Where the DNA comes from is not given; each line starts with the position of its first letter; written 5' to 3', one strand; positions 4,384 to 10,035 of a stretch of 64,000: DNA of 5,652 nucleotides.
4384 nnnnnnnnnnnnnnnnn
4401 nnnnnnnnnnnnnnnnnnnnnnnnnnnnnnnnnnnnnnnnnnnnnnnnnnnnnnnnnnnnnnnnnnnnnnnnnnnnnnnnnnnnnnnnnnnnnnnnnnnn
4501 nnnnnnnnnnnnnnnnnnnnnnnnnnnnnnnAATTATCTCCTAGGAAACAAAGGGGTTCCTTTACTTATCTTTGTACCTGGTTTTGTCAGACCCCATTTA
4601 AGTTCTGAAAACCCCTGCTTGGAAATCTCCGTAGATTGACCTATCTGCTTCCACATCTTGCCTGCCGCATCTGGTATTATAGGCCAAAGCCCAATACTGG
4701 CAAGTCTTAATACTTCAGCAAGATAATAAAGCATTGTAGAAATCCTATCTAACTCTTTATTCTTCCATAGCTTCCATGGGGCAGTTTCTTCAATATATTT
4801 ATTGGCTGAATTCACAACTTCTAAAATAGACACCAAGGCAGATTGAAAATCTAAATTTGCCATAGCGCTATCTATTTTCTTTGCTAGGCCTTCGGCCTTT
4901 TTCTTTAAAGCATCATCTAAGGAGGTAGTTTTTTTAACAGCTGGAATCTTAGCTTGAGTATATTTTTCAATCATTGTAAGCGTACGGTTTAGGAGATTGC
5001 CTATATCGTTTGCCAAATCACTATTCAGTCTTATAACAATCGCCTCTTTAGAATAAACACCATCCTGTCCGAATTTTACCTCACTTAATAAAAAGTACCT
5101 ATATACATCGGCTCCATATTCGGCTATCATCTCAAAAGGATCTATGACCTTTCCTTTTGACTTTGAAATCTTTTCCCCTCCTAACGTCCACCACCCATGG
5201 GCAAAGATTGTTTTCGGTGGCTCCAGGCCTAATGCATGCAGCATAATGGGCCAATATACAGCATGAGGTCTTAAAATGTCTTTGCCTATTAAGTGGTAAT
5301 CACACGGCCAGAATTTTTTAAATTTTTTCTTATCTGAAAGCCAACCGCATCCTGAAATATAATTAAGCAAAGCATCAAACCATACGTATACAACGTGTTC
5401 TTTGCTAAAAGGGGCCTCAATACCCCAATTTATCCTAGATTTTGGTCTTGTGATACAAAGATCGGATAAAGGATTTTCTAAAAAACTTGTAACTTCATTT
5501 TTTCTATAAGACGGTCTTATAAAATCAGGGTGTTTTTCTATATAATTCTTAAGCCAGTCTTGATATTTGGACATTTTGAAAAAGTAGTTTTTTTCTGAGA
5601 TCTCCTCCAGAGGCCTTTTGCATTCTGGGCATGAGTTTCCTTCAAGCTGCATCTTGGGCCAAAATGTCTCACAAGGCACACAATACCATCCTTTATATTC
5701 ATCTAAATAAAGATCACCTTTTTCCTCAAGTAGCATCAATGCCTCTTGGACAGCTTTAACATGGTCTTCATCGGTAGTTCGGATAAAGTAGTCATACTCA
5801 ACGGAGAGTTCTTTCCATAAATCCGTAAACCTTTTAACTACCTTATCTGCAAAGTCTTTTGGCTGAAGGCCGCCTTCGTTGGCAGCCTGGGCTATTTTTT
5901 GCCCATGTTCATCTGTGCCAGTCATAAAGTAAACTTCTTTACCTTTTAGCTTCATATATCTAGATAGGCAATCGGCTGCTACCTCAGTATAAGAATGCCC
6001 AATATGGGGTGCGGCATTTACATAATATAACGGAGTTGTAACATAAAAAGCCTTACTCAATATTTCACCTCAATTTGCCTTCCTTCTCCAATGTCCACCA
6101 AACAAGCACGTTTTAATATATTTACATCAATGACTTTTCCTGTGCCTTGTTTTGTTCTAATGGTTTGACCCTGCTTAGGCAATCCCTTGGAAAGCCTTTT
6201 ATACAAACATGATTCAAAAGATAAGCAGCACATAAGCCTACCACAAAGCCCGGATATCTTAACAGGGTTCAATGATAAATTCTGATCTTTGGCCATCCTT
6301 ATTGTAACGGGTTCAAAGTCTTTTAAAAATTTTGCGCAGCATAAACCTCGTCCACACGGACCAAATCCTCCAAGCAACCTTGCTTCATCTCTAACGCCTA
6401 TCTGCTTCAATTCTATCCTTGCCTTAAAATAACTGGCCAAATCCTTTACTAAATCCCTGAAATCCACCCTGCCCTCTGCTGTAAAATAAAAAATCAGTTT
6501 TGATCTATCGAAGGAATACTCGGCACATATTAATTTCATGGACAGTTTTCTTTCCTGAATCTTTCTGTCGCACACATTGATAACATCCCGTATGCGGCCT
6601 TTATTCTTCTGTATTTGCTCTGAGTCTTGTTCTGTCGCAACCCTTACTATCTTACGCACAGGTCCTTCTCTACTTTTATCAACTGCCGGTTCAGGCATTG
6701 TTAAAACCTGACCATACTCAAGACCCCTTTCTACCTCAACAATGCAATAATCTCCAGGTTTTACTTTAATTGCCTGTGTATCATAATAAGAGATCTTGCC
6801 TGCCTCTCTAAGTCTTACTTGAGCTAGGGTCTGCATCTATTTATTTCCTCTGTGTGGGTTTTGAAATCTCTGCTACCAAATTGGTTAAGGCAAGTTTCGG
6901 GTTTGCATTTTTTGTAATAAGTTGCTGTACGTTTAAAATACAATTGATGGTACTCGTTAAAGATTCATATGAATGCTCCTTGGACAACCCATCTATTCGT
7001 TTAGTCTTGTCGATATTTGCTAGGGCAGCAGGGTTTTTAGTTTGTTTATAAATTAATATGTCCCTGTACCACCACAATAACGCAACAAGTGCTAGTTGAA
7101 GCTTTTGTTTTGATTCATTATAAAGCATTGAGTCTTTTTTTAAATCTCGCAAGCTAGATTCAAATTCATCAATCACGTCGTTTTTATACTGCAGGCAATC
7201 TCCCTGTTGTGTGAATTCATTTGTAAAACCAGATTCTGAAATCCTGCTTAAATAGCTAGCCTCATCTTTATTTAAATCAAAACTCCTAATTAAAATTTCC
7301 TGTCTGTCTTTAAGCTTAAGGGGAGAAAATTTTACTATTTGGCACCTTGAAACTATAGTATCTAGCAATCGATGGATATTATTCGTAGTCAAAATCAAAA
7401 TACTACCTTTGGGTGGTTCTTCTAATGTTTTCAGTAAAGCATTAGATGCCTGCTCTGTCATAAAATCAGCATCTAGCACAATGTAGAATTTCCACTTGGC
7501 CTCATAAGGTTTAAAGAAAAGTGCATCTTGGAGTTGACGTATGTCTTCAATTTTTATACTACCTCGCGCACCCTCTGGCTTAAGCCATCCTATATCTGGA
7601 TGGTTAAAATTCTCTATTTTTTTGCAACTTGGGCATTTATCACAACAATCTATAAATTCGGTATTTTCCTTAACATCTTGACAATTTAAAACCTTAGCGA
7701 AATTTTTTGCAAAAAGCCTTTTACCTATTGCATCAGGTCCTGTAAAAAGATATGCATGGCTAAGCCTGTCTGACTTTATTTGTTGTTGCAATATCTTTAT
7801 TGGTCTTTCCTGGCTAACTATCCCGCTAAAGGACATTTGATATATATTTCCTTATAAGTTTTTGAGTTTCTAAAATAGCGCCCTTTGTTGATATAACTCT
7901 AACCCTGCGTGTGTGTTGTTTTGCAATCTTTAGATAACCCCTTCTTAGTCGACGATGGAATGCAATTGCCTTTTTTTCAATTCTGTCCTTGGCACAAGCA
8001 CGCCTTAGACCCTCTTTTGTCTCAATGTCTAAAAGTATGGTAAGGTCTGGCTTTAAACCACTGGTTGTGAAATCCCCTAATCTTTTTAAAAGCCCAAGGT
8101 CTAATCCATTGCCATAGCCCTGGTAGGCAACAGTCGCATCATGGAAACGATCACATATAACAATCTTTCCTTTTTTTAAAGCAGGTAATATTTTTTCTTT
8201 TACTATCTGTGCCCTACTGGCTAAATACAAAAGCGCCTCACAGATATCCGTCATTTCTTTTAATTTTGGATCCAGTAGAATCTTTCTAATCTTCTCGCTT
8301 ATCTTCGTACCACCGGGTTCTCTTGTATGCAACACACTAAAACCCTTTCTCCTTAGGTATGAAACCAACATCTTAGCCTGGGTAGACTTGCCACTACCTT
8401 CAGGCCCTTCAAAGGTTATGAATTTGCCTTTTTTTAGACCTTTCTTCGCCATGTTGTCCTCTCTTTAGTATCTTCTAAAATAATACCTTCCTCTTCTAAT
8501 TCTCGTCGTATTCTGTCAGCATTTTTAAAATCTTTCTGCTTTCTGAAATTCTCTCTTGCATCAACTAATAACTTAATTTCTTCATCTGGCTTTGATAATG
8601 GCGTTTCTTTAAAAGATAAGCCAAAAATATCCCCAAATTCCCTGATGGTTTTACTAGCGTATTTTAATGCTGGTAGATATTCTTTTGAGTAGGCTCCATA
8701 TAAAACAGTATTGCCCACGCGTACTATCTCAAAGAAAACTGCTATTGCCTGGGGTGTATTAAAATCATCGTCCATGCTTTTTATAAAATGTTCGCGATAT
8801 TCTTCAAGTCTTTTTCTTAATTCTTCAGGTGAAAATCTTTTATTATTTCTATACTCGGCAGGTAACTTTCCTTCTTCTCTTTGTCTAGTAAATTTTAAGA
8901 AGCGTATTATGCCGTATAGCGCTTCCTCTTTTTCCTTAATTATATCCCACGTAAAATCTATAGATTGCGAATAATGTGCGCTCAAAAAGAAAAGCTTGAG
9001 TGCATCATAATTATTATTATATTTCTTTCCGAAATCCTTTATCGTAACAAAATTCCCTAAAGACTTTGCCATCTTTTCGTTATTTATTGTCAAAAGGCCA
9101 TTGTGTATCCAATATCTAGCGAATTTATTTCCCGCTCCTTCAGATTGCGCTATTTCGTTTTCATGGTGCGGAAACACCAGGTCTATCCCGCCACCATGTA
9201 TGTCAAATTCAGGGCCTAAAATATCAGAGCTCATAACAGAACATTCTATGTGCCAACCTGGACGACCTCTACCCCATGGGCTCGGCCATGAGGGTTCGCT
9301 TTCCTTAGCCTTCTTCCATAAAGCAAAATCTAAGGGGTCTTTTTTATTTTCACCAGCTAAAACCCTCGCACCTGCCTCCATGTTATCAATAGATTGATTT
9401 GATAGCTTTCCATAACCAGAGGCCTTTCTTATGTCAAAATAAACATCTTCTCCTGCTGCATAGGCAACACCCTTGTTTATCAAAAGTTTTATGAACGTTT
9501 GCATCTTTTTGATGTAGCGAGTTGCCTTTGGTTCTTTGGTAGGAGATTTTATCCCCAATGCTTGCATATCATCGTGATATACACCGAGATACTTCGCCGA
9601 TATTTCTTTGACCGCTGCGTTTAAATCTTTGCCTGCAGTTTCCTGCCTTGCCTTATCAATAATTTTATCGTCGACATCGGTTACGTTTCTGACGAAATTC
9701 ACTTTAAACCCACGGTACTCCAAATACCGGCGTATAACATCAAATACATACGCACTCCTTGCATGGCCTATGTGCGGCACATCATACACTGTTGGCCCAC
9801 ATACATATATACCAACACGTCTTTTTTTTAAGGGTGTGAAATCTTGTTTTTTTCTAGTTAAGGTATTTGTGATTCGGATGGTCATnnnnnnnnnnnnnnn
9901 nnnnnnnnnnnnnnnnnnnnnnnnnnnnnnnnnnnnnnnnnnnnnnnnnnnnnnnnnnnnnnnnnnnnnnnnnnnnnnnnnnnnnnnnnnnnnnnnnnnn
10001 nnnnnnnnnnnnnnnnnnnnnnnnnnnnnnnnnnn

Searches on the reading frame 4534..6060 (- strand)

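Call 61: search_protein_families(library=pfam, proteins=[window:4534-6060:-], max_evalue=0.00001)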
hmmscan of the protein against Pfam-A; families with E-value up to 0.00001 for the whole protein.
window:4534-6060:- (508 aa): 5 families
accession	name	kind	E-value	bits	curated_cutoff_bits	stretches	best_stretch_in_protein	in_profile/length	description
PF09334.17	tRNA-synt_1g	-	4.1e-111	372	20.1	2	156-361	181-391/391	tRNA synthetases class I (M)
PF00133.28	tRNA-synt_1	-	4.2e-29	102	22.7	2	221-327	296-404/414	tRNA synthetases class I (I, L, M and V)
PF01406.26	tRNA-synt_1e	-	7.6e-14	52.2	27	1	14-120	19-124/301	tRNA synthetases class I (C) catalytic domain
PF08264.19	Anticodon_1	-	6.3e-10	39.5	25.1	1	386-486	5-106/148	Anticodon-binding domain of tRNA ligase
PF19303.5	Anticodon_3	-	7.6e-07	29.6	23.5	1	372-477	1-105/152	Anticodon binding domain of methionyl tRNA ligase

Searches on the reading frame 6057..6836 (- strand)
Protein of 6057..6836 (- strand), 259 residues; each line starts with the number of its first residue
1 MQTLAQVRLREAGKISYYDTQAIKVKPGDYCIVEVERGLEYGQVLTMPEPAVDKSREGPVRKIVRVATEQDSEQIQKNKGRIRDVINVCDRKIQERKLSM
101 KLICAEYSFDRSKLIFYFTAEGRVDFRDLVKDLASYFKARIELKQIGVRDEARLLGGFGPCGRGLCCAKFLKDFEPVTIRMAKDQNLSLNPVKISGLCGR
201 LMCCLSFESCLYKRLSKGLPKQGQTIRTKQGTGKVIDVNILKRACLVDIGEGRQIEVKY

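Call 61: search_protein_families(library=pfam, proteins=[window:6057-6836:-], max_evalue=0.00001)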
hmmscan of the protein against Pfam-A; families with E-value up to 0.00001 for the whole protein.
window:6057-6836:- (259 aa): 1 family
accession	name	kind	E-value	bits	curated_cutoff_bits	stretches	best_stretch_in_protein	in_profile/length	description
PF04468.17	PSP1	-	3.1e-33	114.4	27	1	62-146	2-86/86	PSP1 C-terminal conserved region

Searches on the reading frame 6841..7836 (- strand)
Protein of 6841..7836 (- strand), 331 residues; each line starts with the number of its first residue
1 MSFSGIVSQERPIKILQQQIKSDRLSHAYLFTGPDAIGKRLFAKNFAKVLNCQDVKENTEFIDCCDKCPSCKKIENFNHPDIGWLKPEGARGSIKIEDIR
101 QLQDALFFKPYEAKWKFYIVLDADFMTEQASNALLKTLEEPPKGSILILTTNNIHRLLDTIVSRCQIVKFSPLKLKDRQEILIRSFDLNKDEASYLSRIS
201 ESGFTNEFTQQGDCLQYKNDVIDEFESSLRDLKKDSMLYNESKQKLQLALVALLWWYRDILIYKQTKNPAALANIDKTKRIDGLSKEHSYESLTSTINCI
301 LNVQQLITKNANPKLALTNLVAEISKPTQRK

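Call 61: search_protein_families(library=pfam, proteins=[window:6841-7836:-], max_evalue=0.00001)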
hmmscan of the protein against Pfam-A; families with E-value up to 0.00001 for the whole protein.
window:6841-7836:- (331 aa): 2 families
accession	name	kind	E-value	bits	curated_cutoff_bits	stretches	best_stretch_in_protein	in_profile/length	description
PF13177.12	DNA_pol3_delta2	-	3.2e-58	196.7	27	1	9-173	2-160/161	DNA polymerase III, delta subunit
PF09115.15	DNApol3-delta_C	-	7.3e-07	30.1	21.7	1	219-324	8-115/117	DNA polymerase III, delta subunit, C terminal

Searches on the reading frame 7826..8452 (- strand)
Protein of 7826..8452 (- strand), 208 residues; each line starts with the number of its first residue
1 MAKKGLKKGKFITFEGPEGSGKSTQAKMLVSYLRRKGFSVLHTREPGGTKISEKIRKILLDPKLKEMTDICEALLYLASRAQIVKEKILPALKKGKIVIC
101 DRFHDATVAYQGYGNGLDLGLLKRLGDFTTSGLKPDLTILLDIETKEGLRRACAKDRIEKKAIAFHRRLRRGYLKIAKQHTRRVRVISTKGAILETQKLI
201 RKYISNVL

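Call 61: search_protein_families(library=pfam, proteins=[window:7826-8452:-], max_evalue=0.00001)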
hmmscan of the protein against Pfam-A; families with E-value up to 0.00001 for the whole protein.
window:7826-8452:- (208 aa): 2 families
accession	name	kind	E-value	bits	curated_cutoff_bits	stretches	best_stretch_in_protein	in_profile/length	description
PF02223.23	Thymidylate_kin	-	3.7e-48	164.1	27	1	14-200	1-185/185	Thymidylate kinase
PF20720.3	nSTAND3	-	3.2e-06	27.4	27.2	1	2-46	10-54/155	Novel STAND NTPase 3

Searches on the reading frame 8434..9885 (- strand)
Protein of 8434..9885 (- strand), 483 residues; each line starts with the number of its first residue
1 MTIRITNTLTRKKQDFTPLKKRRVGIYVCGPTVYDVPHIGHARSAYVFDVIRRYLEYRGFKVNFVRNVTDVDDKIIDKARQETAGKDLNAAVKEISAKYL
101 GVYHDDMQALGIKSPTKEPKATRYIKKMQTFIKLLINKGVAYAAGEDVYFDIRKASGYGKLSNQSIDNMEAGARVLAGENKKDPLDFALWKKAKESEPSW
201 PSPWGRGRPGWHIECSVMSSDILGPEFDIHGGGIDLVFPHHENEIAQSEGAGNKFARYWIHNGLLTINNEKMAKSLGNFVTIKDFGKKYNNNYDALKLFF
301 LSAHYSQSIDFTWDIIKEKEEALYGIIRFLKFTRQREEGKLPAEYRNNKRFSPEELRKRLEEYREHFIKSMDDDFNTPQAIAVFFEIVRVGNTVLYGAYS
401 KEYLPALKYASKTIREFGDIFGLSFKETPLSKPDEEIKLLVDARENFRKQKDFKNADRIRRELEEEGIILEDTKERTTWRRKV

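Call 61: search_protein_families(library=pfam, proteins=[window:8434-9885:-], max_evalue=0.00001)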
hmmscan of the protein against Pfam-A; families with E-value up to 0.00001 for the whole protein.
window:8434-9885:- (483 aa): 5 families
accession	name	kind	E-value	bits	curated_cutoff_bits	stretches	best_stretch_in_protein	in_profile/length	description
PF01406.26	tRNA-synt_1e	-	4.6e-123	410.8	27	1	16-318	2-298/301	tRNA synthetases class I (C) catalytic domain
PF09190.17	DALR_2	-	3.3e-15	56.8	22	1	366-425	1-56/57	DALR domain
PF09334.17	tRNA-synt_1g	-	1.2e-09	37.9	20.1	0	34-154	11-126/391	tRNA synthetases class I (M)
PF00133.28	tRNA-synt_1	-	1.1e-08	34.8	22.7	0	25-157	26-172/414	tRNA synthetases class I (I, L, M and V)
PF23493.1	CysS_C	-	3.9e-07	30.5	23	1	435-480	6-51/51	Cysteinyl-tRNA ligase anticodon binding domain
